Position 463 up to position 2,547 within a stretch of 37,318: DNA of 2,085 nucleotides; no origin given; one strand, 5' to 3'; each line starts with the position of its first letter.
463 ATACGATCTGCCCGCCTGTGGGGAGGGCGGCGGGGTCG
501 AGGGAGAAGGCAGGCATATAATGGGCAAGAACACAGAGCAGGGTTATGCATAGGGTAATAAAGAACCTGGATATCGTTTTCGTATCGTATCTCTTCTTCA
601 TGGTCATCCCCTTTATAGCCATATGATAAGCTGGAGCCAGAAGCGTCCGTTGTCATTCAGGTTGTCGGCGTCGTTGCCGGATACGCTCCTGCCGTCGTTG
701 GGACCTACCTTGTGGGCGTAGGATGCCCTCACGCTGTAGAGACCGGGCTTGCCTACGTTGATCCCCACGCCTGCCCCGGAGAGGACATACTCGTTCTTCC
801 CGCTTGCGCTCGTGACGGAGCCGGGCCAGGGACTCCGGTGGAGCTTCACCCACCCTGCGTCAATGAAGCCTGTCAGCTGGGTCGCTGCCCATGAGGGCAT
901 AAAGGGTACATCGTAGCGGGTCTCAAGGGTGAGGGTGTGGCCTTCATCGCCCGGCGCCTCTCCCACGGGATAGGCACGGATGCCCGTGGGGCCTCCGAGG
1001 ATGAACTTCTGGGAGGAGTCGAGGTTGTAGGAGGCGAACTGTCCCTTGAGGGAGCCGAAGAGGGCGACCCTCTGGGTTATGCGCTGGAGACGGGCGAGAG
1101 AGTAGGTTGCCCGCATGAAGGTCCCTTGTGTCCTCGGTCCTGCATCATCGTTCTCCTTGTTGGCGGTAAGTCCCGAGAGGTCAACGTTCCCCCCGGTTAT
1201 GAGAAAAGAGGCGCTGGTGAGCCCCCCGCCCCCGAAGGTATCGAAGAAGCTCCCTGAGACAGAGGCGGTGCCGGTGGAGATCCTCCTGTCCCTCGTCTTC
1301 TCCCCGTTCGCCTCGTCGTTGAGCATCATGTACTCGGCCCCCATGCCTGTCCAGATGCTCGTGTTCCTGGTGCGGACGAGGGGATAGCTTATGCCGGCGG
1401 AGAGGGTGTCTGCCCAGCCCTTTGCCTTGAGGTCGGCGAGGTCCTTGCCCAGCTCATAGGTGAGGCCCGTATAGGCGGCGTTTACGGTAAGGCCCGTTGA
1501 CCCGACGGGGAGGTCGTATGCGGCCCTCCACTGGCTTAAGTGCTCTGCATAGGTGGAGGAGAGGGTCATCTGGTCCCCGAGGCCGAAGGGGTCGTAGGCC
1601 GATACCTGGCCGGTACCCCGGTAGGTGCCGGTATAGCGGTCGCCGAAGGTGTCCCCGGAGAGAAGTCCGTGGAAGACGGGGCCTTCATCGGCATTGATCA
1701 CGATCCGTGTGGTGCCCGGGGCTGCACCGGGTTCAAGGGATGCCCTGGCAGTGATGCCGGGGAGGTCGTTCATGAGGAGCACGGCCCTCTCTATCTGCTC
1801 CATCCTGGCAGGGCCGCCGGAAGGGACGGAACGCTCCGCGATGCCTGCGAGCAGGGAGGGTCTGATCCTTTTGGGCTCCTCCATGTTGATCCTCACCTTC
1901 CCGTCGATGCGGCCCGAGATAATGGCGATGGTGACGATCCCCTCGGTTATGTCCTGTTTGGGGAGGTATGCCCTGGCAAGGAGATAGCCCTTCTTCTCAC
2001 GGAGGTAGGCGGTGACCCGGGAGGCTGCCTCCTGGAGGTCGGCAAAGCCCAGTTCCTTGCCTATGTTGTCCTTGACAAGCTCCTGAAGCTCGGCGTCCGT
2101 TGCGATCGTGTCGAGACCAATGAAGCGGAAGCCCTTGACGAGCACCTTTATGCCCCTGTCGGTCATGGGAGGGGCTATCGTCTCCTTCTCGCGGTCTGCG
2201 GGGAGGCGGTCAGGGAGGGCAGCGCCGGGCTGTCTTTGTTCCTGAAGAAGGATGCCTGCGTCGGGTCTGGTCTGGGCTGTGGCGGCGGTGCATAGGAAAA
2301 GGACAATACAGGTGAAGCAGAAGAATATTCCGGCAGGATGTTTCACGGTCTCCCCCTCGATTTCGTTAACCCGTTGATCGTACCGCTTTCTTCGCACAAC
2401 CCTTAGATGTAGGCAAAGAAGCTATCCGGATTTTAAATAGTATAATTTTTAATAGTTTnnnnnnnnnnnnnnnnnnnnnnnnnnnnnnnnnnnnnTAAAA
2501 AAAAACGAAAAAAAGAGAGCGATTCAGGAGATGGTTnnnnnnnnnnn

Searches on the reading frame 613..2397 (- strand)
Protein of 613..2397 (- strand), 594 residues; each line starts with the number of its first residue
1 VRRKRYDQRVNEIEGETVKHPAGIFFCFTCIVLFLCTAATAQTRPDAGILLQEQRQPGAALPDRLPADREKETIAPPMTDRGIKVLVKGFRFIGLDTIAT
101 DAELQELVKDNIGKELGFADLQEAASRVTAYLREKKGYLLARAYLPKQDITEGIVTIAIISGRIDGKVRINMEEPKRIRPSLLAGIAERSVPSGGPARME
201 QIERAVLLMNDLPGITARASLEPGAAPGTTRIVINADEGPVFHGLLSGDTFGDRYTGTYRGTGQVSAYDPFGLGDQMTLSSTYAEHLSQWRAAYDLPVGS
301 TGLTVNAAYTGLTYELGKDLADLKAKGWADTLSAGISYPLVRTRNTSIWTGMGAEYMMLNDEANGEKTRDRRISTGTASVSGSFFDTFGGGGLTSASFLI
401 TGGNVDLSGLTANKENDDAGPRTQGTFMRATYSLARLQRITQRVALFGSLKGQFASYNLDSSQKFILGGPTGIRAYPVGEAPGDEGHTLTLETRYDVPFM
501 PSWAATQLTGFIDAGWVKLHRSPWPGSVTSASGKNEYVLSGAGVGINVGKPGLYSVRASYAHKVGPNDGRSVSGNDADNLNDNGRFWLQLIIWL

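Call 37: search_protein_families(library=pfam, proteins=[window:613-2397:-])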
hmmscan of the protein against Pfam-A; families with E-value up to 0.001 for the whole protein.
window:613-2397:- (594 aa): 3 families
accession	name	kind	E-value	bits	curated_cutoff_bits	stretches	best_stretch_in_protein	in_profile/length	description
PF03865.19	ShlB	-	2.4e-21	77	22.7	1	228-546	1-309/311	Haemolysin secretion/activation protein ShlB/FhaC/HecB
PF08479.16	POTRA_2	-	6.2e-15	55.2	24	1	87-162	3-76/76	POTRA domain, ShlB-type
PF01103.29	Omp85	-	3.1e-06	27.4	24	1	424-568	152-310/325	Omp85 superfamily domain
